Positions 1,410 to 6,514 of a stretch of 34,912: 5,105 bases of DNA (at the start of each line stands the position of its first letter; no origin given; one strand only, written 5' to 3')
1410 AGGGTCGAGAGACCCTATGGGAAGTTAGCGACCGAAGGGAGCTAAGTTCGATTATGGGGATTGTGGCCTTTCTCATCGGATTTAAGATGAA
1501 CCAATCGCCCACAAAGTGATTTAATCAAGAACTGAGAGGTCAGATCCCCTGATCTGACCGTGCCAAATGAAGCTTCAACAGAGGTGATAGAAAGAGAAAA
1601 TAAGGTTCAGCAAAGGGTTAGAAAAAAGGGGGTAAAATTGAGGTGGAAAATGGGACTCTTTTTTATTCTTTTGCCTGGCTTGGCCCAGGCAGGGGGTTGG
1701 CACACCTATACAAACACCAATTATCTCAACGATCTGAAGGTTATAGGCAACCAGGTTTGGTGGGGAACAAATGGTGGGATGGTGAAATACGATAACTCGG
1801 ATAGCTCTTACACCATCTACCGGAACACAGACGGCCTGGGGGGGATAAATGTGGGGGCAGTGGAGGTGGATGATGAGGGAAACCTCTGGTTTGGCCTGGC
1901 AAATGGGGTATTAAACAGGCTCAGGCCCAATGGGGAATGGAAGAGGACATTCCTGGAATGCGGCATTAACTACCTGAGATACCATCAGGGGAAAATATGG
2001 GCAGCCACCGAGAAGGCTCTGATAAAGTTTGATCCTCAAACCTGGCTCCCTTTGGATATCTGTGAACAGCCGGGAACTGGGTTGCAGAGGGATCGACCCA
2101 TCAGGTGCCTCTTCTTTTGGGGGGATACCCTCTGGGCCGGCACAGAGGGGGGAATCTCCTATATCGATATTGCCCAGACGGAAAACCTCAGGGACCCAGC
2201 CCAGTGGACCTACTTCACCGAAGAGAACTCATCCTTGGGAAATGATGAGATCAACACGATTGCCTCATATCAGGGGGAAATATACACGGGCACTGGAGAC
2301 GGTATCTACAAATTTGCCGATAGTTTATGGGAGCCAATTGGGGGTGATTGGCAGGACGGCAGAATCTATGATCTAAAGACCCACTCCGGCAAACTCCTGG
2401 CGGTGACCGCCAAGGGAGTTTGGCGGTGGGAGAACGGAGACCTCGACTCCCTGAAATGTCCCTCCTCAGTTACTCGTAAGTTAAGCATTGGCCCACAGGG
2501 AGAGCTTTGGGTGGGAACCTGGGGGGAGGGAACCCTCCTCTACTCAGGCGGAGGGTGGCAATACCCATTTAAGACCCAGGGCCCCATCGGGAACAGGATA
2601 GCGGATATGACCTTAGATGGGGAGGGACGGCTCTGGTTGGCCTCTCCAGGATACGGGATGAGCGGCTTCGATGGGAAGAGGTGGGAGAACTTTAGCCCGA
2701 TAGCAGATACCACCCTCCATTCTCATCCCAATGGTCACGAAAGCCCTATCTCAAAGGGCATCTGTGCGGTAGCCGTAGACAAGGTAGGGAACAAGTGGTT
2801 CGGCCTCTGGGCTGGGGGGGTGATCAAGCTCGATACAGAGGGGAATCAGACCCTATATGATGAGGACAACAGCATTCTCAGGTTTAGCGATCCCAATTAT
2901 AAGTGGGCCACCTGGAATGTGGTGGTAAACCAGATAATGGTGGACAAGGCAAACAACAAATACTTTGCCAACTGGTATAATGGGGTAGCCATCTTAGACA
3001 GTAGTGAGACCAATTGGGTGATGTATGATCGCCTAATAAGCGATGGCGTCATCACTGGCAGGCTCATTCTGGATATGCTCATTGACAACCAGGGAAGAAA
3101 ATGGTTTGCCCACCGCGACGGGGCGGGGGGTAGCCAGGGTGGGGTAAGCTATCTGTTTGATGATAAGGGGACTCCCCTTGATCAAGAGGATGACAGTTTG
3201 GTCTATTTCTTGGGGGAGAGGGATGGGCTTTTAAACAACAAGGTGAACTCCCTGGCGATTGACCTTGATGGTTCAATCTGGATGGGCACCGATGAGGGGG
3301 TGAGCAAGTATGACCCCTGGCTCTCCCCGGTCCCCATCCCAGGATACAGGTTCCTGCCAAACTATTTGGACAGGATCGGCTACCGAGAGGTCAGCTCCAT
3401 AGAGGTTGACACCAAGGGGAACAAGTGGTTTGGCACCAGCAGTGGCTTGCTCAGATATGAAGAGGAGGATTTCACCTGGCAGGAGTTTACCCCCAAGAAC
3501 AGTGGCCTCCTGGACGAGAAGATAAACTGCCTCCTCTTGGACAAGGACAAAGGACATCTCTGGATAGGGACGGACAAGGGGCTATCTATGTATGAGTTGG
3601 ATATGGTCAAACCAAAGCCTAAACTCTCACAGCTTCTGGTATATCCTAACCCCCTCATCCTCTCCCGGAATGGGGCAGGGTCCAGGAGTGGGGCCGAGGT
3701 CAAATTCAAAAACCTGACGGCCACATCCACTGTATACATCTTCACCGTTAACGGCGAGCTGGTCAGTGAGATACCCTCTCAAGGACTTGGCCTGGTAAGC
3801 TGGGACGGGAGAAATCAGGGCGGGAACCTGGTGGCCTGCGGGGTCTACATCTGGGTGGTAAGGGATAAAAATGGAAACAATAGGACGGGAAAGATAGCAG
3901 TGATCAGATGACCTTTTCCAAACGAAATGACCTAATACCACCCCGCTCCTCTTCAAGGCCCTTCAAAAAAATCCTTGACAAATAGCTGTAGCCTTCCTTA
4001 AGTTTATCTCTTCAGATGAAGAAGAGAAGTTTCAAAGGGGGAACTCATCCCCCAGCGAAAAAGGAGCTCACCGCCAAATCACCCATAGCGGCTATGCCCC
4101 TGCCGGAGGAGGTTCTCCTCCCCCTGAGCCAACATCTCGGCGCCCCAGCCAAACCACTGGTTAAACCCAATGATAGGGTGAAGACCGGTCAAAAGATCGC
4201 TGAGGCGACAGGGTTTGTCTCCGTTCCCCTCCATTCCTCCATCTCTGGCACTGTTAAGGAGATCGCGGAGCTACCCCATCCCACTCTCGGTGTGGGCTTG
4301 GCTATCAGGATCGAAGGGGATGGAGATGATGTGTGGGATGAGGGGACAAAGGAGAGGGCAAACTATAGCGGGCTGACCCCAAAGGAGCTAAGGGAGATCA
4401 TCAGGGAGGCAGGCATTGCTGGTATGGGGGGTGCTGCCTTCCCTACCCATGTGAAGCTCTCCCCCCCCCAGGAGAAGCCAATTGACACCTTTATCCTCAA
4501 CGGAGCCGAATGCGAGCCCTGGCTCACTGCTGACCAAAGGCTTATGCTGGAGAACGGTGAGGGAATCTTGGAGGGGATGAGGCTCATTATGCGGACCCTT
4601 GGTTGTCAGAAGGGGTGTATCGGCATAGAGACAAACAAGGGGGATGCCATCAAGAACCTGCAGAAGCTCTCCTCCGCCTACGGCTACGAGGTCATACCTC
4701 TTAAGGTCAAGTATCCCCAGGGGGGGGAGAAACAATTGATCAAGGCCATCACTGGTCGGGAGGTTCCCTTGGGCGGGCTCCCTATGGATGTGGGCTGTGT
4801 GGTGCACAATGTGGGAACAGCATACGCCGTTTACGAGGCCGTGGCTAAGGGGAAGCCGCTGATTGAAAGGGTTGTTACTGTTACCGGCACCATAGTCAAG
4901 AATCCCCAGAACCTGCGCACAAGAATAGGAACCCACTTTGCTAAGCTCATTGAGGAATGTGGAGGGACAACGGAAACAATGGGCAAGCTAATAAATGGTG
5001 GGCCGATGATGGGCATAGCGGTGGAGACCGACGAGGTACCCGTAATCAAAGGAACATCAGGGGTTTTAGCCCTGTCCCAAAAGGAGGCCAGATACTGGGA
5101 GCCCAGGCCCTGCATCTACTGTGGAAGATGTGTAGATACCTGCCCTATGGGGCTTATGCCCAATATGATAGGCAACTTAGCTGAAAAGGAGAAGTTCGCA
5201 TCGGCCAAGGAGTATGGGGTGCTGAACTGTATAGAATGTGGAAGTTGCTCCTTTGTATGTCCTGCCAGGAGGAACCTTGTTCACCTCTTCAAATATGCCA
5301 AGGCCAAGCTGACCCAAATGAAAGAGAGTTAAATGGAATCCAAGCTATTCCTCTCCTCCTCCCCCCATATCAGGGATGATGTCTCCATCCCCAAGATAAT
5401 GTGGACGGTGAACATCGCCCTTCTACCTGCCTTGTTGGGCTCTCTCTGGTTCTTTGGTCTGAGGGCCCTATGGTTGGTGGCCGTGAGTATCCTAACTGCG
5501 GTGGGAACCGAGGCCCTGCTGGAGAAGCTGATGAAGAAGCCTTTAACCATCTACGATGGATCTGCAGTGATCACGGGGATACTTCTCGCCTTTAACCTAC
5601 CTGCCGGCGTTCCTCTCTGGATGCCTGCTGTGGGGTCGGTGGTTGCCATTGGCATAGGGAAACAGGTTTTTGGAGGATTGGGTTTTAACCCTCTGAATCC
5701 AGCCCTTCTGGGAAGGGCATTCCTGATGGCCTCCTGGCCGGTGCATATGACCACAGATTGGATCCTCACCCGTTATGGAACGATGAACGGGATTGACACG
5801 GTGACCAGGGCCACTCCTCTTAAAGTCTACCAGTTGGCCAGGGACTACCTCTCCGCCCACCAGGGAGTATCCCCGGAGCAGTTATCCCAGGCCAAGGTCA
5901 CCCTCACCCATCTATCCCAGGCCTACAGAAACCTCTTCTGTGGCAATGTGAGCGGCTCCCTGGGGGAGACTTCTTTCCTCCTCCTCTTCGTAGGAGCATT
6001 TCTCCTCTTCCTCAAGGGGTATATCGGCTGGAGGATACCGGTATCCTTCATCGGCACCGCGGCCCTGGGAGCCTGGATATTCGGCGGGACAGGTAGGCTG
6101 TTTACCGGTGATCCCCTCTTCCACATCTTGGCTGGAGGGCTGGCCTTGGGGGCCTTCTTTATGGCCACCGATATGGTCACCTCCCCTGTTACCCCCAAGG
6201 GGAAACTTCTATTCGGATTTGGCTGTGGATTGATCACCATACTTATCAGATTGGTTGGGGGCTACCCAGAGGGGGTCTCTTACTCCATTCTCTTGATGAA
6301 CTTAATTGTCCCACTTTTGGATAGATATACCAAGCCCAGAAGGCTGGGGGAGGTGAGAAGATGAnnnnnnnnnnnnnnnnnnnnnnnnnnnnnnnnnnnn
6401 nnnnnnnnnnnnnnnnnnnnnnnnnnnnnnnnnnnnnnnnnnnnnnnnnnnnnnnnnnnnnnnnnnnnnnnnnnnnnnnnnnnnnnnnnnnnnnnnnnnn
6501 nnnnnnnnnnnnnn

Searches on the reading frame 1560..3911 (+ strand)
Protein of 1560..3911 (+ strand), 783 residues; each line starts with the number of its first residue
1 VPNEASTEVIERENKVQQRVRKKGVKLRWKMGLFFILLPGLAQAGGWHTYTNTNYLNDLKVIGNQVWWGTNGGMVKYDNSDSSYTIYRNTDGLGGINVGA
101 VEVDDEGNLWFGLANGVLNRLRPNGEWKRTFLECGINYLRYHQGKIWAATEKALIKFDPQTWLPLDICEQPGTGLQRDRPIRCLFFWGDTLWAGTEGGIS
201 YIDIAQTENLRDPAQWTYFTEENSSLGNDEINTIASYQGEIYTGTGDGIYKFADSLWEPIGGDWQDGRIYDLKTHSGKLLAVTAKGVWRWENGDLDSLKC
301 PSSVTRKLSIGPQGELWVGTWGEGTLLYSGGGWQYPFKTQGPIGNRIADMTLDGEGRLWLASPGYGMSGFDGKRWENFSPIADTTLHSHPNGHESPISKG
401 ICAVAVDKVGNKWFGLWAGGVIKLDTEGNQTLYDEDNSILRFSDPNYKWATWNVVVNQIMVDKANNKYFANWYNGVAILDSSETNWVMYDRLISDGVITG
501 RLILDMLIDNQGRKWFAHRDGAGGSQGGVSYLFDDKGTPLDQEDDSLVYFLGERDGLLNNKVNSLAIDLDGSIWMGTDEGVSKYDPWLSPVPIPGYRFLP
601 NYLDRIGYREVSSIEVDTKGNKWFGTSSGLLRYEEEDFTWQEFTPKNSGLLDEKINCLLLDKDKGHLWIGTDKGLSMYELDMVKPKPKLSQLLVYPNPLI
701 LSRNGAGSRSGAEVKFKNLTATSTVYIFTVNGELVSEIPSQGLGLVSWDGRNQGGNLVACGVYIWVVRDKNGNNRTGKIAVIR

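Call 17: search_protein_families(library=pfam, proteins=[window:1560-3911:+], max_evalue=0.001)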
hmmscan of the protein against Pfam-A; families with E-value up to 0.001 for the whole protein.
window:1560-3911:+ (783 aa): 2 families
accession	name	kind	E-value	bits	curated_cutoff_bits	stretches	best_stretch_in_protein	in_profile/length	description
PF07494.17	Reg_prop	-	1.4e-16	58.9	20.4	0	649-672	1-23/24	Two component regulator propeller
PF20067.5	SSL_N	-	0.00026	21.2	18.9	0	101-120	26-45/46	Strictosidine synthase-like, N-terminal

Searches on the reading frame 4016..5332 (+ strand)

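Call 17: search_protein_families(library=pfam, proteins=[window:4016-5332:+], max_evalue=0.001)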
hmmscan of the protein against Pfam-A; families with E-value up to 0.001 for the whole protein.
window:4016-5332:+ (438 aa): 15 families
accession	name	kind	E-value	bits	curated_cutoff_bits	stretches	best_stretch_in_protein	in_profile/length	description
PF01512.22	Complex1_51K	-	1.5e-52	177.9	31.2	1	129-274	1-150/150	Nuo51 FMN-binding domain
PF13375.12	RnfC_N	-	8.5e-35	119.3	25.6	1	5-103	2-100/101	RnfC Barrel sandwich hybrid domain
PF10531.15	SLBB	-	8.5e-13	48.4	27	1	286-335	1-55/55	SLBB domain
PF13237.11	Fer4_10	-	8.4e-09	35.7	25.5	1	362-416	5-53/53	4Fe-4S dicluster domain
PF13187.11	Fer4_9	-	6.3e-07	29.8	27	1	366-417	2-49/52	4Fe-4S dicluster domain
PF12838.12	Fer4_7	-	1e-06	29.5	27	1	366-417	2-50/52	4Fe-4S dicluster domain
PF00037.32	Fer4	-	1.3e-06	28.4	21.1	0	365-379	7-21/24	4Fe-4S binding domain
PF12797.12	Fer4_2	-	9e-06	25.8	24.5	0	404-417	9-22/22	4Fe-4S binding domain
PF13183.11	Fer4_8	-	1.5e-05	25.9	27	1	365-417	4-66/68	4Fe-4S dicluster domain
PF12837.12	Fer4_6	-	3.3e-05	24.1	25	0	361-380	4-23/24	4Fe-4S binding domain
PF13534.11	Fer4_17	-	4.6e-05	24.3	22.2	1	366-417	2-58/61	4Fe-4S dicluster domain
PF12798.12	Fer4_3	-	0.00018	22.5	27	0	366-379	1-14/15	4Fe-4S binding domain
PF17179.9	Fer4_22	-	0.00053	21.2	27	0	404-417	1-14/95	4Fe-4S dicluster domain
PF13484.11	Fer4_16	-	0.00062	20.9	30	0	366-417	2-65/66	4Fe-4S double cluster binding domain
PF25160.1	LdpA_Fe-S-bd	-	0.00073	19.7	27.6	0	365-381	27-43/49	LdpA Fe-S cluster-binding domain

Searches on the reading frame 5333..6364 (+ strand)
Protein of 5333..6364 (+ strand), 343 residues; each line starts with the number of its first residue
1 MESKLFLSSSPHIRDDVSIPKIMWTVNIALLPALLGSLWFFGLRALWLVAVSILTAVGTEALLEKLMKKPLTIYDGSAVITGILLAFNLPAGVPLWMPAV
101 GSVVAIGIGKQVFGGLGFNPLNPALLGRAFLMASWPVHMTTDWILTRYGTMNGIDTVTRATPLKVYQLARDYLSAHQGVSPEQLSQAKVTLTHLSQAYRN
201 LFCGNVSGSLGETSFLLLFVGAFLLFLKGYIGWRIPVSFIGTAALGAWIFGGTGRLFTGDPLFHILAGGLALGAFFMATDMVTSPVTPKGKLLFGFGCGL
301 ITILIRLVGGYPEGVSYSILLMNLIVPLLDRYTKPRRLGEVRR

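Call 17: search_protein_families(library=pfam, proteins=[window:5333-6364:+], max_evalue=0.001)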
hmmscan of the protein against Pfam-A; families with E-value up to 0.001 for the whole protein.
window:5333-6364:+ (343 aa): 1 family
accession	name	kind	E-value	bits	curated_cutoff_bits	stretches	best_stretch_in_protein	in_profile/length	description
PF03116.20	NQR2_RnfD_RnfE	-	3.8e-118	394.6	27.7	1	7-339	2-296/296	NQR2, RnfD, RnfE family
